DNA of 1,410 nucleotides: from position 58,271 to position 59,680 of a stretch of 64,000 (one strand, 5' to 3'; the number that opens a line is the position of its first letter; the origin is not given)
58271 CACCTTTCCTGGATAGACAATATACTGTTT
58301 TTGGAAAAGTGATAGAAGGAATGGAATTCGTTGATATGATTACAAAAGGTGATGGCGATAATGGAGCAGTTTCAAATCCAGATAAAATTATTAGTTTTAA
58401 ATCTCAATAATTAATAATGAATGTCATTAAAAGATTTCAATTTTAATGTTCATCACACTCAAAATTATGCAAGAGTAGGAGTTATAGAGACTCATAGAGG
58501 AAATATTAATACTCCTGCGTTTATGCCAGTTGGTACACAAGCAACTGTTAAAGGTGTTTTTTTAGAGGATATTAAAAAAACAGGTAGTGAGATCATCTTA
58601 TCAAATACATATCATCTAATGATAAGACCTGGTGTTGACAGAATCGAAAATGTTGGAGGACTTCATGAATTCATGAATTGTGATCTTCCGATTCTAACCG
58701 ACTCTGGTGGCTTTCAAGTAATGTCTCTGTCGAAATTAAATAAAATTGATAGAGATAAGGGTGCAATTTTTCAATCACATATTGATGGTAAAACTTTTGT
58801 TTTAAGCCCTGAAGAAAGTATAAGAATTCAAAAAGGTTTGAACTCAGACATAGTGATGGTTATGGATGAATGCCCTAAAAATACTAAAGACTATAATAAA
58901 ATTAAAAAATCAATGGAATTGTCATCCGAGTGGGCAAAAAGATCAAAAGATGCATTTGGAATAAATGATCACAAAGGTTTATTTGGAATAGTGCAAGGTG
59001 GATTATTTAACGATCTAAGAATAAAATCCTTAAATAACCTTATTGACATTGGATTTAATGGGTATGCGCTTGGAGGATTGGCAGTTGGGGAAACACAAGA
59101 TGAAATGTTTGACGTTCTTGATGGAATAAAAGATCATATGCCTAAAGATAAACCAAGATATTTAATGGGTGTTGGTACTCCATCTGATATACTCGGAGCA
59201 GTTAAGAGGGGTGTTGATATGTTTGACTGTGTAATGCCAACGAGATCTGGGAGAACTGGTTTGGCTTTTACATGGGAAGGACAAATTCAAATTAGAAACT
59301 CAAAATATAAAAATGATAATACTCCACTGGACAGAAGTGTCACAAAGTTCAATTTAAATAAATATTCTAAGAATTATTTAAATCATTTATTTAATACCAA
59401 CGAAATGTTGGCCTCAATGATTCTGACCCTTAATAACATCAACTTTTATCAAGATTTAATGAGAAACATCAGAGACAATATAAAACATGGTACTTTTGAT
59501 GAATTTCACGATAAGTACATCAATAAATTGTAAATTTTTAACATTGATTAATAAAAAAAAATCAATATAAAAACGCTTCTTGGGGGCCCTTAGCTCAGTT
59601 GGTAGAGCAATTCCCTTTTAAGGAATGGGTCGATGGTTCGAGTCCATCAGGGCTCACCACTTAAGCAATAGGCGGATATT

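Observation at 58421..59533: tRNA-guanine transglycosylase lacking all four structural zinc ligands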

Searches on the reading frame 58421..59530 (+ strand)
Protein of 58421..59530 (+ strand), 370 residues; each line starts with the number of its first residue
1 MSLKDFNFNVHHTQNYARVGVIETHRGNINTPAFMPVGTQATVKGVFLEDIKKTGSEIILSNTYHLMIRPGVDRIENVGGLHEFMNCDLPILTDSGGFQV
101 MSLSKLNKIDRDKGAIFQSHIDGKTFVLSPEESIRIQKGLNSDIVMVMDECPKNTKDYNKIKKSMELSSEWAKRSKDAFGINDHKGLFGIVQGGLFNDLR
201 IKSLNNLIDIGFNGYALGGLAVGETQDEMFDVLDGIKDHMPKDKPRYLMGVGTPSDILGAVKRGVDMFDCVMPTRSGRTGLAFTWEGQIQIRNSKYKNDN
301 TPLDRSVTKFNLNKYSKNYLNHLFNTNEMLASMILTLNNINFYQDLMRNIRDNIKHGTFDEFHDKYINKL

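Call 3: search_solved_structures(query=window:58421-59530:+, show_alignments=3)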
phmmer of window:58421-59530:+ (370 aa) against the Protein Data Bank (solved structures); distinct sequences matched with E-value up to 0.001: 55.
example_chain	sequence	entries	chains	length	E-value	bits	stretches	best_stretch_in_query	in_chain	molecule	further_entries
1ozm_A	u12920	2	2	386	4e-124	417.7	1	6-364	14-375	Queuine tRNA-ribosyltransferase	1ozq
6ygl_A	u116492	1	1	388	7.8e-124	416.7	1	6-364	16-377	Queuine tRNA-ribosyltransferase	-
5n6f_A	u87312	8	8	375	1e-123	416.3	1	6-364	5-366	Queuine tRNA-ribosyltransferase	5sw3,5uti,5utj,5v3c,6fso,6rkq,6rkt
1y5v_A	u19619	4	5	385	1e-123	416.3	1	6-364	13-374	Queuine tRNA-ribosyltransferase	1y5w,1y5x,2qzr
5i00_A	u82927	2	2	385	1e-123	416.3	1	6-364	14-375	Queuine tRNA-ribosyltransferase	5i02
1enu_A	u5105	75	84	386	1.1e-123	416.3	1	6-364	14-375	TRNA-GUANINE TRANSGLYCOSYLASE | QUEUINE TRNA-RIBOSYLTRANSFERASE | TRNA-GUANINE-TRANSGLYCOSYLASE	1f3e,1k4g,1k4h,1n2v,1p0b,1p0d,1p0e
6ygm_A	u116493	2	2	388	1.1e-123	416.2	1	6-364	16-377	Queuine tRNA-ribosyltransferase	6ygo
4kwo_A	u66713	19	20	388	1.1e-123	416.2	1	6-364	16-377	Queuine tRNA-ribosyltransferase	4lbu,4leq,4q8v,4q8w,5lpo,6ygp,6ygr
2oko_A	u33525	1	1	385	2.7e-123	414.9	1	6-364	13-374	Queuine tRNA-ribosyltransferase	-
2pot_A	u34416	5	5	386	2.8e-123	414.9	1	6-364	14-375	Queuine tRNA-ribosyltransferase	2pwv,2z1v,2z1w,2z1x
1efz_A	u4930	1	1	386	2.8e-123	414.9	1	6-364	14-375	TRNA-GUANINE TRANSGLYCOSYLASE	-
3unt_A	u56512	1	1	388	2.8e-123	414.9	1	6-364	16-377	Queuine tRNA-ribosyltransferase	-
1pxg_A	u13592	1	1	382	3.7e-123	414.5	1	6-364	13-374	Queuine tRNA-ribosyltransferase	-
4hsh_A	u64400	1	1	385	3.8e-123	414.5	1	6-364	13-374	Queuine tRNA-ribosyltransferase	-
3bl3_A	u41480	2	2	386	3.8e-123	414.4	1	6-364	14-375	Queuine tRNA-ribosyltransferase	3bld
4e2v_A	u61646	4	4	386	9.6e-123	413.1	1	6-364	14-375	Queuine tRNA-ribosyltransferase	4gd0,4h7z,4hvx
10fa_A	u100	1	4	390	1.1e-107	363.6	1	7-364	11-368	Queuine tRNA-ribosyltransferase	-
10fb_A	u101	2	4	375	1.2e-107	363.4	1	8-364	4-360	Queuine tRNA-ribosyltransferase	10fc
2ash_A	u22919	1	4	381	1.5e-103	350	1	7-367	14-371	Queuine tRNA-ribosyltransferase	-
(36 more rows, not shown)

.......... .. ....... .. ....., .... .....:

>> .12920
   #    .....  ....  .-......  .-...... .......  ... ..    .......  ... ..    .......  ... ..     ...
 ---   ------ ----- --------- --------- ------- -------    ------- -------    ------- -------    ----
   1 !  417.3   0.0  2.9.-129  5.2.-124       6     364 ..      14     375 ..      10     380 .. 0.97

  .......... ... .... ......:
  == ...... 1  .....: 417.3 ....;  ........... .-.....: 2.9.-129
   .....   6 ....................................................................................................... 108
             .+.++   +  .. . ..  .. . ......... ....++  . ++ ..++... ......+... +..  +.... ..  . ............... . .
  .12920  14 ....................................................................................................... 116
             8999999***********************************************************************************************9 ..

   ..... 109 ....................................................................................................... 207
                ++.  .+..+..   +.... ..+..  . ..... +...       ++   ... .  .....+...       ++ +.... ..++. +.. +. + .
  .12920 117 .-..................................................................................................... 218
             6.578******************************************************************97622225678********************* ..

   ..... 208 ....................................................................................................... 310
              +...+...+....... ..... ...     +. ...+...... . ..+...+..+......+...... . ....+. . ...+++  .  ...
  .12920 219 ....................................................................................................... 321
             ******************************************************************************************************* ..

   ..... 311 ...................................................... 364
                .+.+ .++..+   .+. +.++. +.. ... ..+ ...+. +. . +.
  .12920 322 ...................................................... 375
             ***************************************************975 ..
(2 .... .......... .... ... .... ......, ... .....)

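Call 4: search_protein_families(library=pfam, proteins=[window:58421-59530:+])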
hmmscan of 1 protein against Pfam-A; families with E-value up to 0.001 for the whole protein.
window:58421-59530:+ (370 aa): 1 family
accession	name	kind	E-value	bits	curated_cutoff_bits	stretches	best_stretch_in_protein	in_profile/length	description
PF01702.25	TGT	-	3.7e-142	474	26.3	1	17-369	3-354/357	Queuine tRNA-ribosyltransferase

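Call 5: search_protein_families(library=ncbifam, proteins=[window:58421-59530:+])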
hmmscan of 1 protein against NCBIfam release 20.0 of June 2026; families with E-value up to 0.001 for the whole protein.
window:58421-59530:+ (370 aa): 6 families
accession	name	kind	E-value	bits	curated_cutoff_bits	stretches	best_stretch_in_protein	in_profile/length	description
TIGR00430.1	Q_tRNA_tgt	equivalog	9.7e-138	459.1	306.75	1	8-369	1-362/368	tRNA guanosine(34) transglycosylase Tgt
TIGR00449.1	tgt_general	superfamily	4.8e-131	437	47.6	1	8-369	1-361/367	tRNA-guanine transglycosylase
TIGR00432.2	arcsn_tRNA_tgt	equivalog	8.2e-39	133.3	350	1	8-363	1-327/441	tRNA guanosine(15) transglycosylase TgtA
NF040592.1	tRNA_mod_ArcS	equivalog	2.2e-07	29.9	440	1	225-360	110-226/575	archaeosine synthase subunit alpha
NF041059.1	DpdA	equivalog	3.7e-06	26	200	1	135-277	120-263/406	tRNA-guanine transglycosylase DpdA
NF053620.1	ArchsnAlpArcSThp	equivalog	0.00027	19.5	600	0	233-300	86-153/515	archaeosine synthase subunit alpha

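Call 8: find_homologous_proteins(query=window:58421-59530:+, max_evalue=1e-20)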
Query window:58421-59530:+ (370 aa): 8000 proteins with E <= 1e-20 among 8000 candidates; the best 120 are listed.
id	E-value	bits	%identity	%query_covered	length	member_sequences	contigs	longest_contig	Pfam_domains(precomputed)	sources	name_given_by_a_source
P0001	1.3e-245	832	98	100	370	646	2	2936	PF01702.26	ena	-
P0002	8.6e-245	830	98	100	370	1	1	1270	PF01702.26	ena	-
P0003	1.9e-244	828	98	100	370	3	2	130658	PF01702.26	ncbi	-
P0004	3.8e-244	827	98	100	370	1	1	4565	PF01702.26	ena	-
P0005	5.6e-244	827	98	100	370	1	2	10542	PF01702.26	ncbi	-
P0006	6.4e-244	827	98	100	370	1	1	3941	PF01702.26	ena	-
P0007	1.2e-243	826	97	100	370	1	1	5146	PF01702.26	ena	-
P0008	1.8e-243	825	97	100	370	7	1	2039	PF01702.26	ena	-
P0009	2.2e-243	825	97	100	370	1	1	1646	PF01702.26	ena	-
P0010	3.6e-243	824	97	100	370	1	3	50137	PF01702.26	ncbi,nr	ncbi:tRNA guanosine(34) transglycosylase Tgt [Candidatus Pelagibacter sp.]|nr:tRNA guanosine(34) tra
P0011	5.7e-243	824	97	100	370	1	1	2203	PF01702.26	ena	-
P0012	9.1e-243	823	97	100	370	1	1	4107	PF01702.26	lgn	-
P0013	1.3e-242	822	96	100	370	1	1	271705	PF01702.26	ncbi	-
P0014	1.4e-242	822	97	100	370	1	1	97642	PF01702.26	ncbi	-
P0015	3.8e-242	821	97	100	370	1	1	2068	PF01702.26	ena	-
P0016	8.1e-242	820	97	100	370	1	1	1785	PF01702.26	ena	-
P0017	6.2e-241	817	96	100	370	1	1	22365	PF01702.26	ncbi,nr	ncbi:tRNA guanosine(34) transglycosylase Tgt [Candidatus Pelagibacter sp.]|nr:tRNA guanosine(34) tra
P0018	6.8e-241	817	96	100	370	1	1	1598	PF01702.26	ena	-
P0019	2.9e-235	798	94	100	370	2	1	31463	PF01702.26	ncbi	-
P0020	3.6e-233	791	93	100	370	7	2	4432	PF01702.26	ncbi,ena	-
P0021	6.4e-232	787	93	100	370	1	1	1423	PF01702.26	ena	-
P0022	1.8e-231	786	94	100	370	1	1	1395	PF01702.26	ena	-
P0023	5.9e-231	784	93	100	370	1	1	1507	PF01702.26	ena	-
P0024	7.9e-230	780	92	100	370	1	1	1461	PF01702.26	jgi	-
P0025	3.5e-228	775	93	99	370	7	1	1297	PF01702.26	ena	-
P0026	9.9e-228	773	91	100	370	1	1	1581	PF01702.26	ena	-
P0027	1.2e-219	747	88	100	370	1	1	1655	PF01702.26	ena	-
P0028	6.1e-213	725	85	100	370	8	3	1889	PF01702.26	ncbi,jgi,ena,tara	tara:strand:- start:98 stop:1210 length:1113 start_codon:yes stop_codon:yes gene_type:complete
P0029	1.1e-211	721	85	100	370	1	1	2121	PF01702.26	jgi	-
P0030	4.8e-211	719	84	100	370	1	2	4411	PF01702.26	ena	-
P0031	1.3e-210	717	83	100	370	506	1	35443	PF01702.26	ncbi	-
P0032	1.5e-210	717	84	100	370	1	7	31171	PF01702.26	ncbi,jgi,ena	-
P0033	6.6e-210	715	82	100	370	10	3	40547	PF01702.26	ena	-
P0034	9.9e-210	714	84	100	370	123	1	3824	PF01702.26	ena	-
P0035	3.4e-209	712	84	100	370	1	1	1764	PF01702.26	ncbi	-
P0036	4.9e-209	712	86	100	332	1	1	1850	PF01702.26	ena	-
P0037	5.3e-209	712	84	100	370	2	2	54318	PF01702.26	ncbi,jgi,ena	-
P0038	8.4e-209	711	83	100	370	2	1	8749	PF01702.26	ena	-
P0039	1.7e-208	710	84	100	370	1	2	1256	PF01702.26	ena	-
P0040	2.9e-208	709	85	100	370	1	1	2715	PF01702.26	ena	-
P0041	5.5e-208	708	84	100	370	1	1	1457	PF01702.26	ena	-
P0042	6.1e-208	708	82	100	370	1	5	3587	PF01702.26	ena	-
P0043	9.1e-208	708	82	100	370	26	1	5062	PF01702.26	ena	-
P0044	9.5e-208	708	83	100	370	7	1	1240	PF01702.26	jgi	-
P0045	1.5e-207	707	83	100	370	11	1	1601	PF01702.26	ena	-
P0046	1.8e-207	707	82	100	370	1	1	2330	PF01702.26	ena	-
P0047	1.9e-207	707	83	100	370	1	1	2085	PF01702.26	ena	-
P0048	2.2e-207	706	82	100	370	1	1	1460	PF01702.26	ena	-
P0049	3.1e-207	706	83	100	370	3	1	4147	PF01702.26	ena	-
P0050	3.2e-207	706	83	100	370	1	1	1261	PF01702.26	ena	-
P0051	3.5e-207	706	84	100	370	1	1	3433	PF01702.26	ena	-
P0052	5.7e-207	705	83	100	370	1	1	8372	PF01702.26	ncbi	-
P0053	6.0e-207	705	82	100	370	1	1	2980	PF01702.26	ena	-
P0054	9.0e-207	704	83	100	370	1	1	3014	PF01702.26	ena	-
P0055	1.1e-206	704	83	100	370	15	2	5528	PF01702.26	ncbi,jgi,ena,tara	tara:strand:+ start:318 stop:1430 length:1113 start_codon:yes stop_codon:yes gene_type:complete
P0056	1.1e-206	704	82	100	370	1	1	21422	PF01702.26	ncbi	-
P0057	1.2e-206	704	83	100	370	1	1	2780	PF01702.26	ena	-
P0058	1.3e-206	704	83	100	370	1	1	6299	PF01702.26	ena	-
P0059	1.6e-206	704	83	100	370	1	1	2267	PF01702.26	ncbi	-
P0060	2.0e-206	703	84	100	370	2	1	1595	PF01702.26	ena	-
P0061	2.1e-206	703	84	100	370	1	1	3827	PF01702.26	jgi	-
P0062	2.2e-206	703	82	100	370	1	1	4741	PF01702.26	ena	-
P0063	3.1e-206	703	84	100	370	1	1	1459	PF01702.26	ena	-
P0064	3.6e-206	702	83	100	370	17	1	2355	PF01702.26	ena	-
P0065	4.3e-206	702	83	100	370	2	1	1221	PF01702.26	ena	-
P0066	4.3e-206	702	82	100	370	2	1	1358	PF01702.26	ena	-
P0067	4.4e-206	702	84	100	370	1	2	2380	PF01702.26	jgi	-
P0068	4.5e-206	702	82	100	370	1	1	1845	PF01702.26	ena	-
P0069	7.4e-206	701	83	100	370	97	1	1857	PF01702.26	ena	-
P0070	7.8e-206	701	82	100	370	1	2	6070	PF01702.26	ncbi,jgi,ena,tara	tara:strand:+ start:1062 stop:2174 length:1113 start_codon:yes stop_codon:yes gene_type:complete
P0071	8.2e-206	701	83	100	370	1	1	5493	PF01702.26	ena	-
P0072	8.9e-206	701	83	100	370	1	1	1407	PF01702.26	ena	-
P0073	1.0e-205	701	83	100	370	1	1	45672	PF01702.26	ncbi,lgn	-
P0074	1.1e-205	701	82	100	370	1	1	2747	PF01702.26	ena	-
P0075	1.1e-205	701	82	100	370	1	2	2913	PF01702.26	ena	-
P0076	1.3e-205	701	84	100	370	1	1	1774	PF01702.26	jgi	-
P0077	1.7e-205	700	81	100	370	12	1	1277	PF01702.26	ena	-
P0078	1.8e-205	700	83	100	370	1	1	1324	PF01702.26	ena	-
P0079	2.1e-205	700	82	100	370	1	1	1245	PF01702.26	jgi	-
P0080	2.2e-205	700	82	100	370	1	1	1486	PF01702.26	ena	-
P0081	2.5e-205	700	83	100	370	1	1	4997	PF01702.26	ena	-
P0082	3.2e-205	699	83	100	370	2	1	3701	PF01702.26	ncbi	-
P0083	3.5e-205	699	82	100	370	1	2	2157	PF01702.26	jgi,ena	-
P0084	3.8e-205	699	84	100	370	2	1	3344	PF01702.26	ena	-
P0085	4.0e-205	699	82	100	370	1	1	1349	PF01702.26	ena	-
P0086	4.6e-205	699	83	100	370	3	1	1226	PF01702.26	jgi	-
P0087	6.1e-205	698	82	100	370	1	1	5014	PF01702.26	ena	-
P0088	1.2e-204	697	83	100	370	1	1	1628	PF01702.26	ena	-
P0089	1.2e-204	697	82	100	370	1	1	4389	PF01702.26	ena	-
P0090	1.3e-204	697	83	100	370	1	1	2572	PF01702.26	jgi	-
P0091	1.3e-204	697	82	100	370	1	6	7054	PF01702.26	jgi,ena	-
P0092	1.4e-204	697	83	100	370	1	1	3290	PF01702.26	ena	-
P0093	1.5e-204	697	82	100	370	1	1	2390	PF01702.26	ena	-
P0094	1.7e-204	697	82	100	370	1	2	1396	PF01702.26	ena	-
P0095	1.8e-204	697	82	100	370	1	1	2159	PF01702.26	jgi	-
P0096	1.9e-204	697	82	100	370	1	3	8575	PF01702.26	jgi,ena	-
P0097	1.9e-204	697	82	100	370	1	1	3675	PF01702.26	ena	-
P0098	2.0e-204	697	83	100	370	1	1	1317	PF01702.26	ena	-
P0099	2.5e-204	696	83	100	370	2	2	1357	PF01702.26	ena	-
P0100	2.7e-204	696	82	100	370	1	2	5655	PF01702.26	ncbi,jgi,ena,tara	tara:strand:+ start:292 stop:1404 length:1113 start_codon:yes stop_codon:yes gene_type:complete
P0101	2.9e-204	696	83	100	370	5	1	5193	PF01702.26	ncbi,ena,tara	tara:strand:+ start:773 stop:1885 length:1113 start_codon:yes stop_codon:yes gene_type:complete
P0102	2.9e-204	696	81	100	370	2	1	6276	PF01702.26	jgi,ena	-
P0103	3.1e-204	696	82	100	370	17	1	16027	PF01702.26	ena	-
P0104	3.4e-204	696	82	100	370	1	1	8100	PF01702.26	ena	-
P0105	3.6e-204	696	82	100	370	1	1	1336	PF01702.26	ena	-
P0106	3.6e-204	696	82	100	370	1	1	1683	PF01702.26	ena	-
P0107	3.9e-204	696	82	100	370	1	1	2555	PF01702.26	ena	-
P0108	3.9e-204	696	82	100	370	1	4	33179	PF01702.26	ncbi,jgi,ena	-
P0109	4.0e-204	696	82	100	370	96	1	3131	PF01702.26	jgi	-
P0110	4.1e-204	696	82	100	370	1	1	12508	PF01702.26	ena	-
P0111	4.2e-204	696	82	100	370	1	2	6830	PF01702.26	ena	-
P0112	4.6e-204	696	82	100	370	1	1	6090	PF01702.26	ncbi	-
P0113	5.0e-204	695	82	100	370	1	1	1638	PF01702.26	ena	-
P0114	5.2e-204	695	82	100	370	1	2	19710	PF01702.26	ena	-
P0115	5.3e-204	695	82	100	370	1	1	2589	PF01702.26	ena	-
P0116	5.4e-204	695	82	100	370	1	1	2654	PF01702.26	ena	-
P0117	5.7e-204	695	82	100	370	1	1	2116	PF01702.26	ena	-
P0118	5.7e-204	695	82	100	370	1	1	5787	PF01702.26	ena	-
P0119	5.7e-204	695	82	100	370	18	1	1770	PF01702.26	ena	-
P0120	6.1e-204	695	82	100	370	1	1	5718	PF01702.26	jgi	-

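Call 14: find_related_loci(query=window:58421-59530:+, collection=genome_contigs, flank=6000)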
Query window:58421-59530:+ (370 aa) in genome_contigs; peptide patterns used: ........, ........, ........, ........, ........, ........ (x = any residue, [..] = any of these).
599 stretches matched a pattern (row limit reached: there are more); 599 encode a relative of the query (tblastn E <= 1e-3); the best 80 are kept; 80 distinct loci.
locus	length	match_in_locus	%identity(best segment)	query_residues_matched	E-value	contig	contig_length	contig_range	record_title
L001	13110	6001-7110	98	1-370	0e+0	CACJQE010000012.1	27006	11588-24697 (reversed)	uncultured Pelagibacteraceae bacterium isolate AG-915-M18 genome assembly, contig: AG-915-M18_NODE_12, whole genome shot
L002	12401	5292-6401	92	1-370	0e+0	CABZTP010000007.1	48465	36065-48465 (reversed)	MAG: uncultured Pelagibacteraceae bacterium isolate AG-337-P10 genome assembly, contig: AG-337-P10_NODE_7, whole genome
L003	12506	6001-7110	81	1-370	0e+0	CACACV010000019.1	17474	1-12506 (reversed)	uncultured Pelagibacteraceae bacterium isolate AG-343-F19 genome assembly, contig: AG-343-F19_NODE_19, whole genome shot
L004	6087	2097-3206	81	1-370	0e+0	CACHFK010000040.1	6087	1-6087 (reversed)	uncultured Pelagibacteraceae bacterium isolate AG-430-A09 genome assembly, contig: AG-430-A09_NODE_40, whole genome shot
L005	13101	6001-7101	81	4-370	0e+0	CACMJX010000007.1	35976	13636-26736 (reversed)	MAG: uncultured Pelagibacteraceae bacterium isolate AG-918-P10 genome assembly, contig: AG-918-P10_NODE_7, whole genome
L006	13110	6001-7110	77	1-370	0e+0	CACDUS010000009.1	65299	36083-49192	uncultured Pelagibacteraceae bacterium isolate AG-390-E04 genome assembly, contig: AG-390-E04_NODE_9, whole genome shotg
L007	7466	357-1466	75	1-370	0e+0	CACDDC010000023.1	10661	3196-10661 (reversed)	uncultured Pelagibacteraceae bacterium isolate AG-365-E11 genome assembly, contig: AG-365-E11_NODE_23, whole genome shot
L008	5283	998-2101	77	3-370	0e+0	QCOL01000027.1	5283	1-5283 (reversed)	Pelagibacteraceae bacterium AG-430-P08 Ga0172176_127, whole genome shotgun sequence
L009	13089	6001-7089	66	5-367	2e-163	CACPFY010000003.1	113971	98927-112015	MAG: uncultured Pelagibacteraceae bacterium isolate AG-918-B08 genome assembly, contig: AG-918-B08_NODE_3, whole genome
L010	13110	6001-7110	77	1-370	0e+0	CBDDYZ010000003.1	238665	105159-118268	MAG: Candidatus Pelagibacterales bacterium isolate N-SAMO-19jan24-002 genome assembly, contig: N-SAMO-19jan24-C301, whol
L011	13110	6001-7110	97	1-370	0e+0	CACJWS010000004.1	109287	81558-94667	uncultured Pelagibacteraceae bacterium isolate AG-916-E19 genome assembly, contig: AG-916-E19_NODE_4, whole genome shotg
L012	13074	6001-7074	55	1-362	4e-129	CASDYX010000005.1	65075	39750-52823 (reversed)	uncultured proteobacterium isolate O18_L1_385385_idba_bin.5 genome assembly, contig: O18_L1_385385_idba_bin.5.fa_scaffol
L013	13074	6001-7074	54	1-362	1e-128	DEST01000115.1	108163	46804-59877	MAG TPA_asm: Alphaproteobacteria bacterium UBA3307 UBA3307_contig_2581, whole genome shotgun sequence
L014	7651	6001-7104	53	6-369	6e-128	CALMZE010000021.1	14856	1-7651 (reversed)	MAG TPA_asm: uncultured Sphingomonadales bacterium isolate SRR2107216_bin.19_CONCOCT_v1.1_MAG genome assembly, contig: E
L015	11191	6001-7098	56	1-370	1e-127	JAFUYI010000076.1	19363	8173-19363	MAG: Alphaproteobacteria bacterium isolate RGIG4937 Roe_deer_Rumen-3__c279808, whole genome shotgun sequence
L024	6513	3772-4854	51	4-365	2e-124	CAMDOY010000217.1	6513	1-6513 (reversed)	MAG: Rhizobium sp. Q54 isolate TrE-25oct19-112 genome assembly, contig: TrE-25oct19-C19954, whole genome shotgun sequenc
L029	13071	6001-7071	52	6-363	1e-121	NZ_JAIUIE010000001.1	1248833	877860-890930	Mesorhizobium sp. BR1-1-16 contig_1, whole genome shotgun sequence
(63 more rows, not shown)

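Call 16: search_protein_representatives(protein=window:58421-59530:+)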
Query: 370 residues. Proteins with E-value up to 0.001 (for the whole library): 15129; up to 1e-10: 8583; up to 1e-30: 1945. The best 150 are listed.
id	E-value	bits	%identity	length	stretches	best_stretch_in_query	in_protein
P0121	7.7e-116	403.6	52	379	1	4-362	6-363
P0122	3.0e-110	385.2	52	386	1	5-362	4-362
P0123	4.3e-107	374.8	49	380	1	4-365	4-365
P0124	1.8e-103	362.9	48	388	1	1-364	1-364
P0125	3.3e-103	362.1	79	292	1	1-212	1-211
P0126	6.3e-102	357.9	50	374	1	8-365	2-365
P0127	1.9e-100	353.0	48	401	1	7-368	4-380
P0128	2.2e-99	349.4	48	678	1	17-363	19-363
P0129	3.0e-98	345.7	46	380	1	12-370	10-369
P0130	1.2e-97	343.8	48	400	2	153-370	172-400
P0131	1.3e-97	343.6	46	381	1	7-368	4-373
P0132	9.4e-97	340.8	45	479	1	2-368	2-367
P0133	3.0e-96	339.1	46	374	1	17-365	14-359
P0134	7.0e-96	338.0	59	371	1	15-284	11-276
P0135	6.2e-95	334.8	47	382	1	12-368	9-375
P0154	1.2e-89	317.4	43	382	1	5-368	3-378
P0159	8.4e-88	311.4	45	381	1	5-360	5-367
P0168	9.1e-87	308.0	49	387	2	14-284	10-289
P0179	4.4e-85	302.4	41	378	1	14-360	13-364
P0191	4.1e-84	299.2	42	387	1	6-367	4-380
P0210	1.6e-81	290.7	44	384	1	6-364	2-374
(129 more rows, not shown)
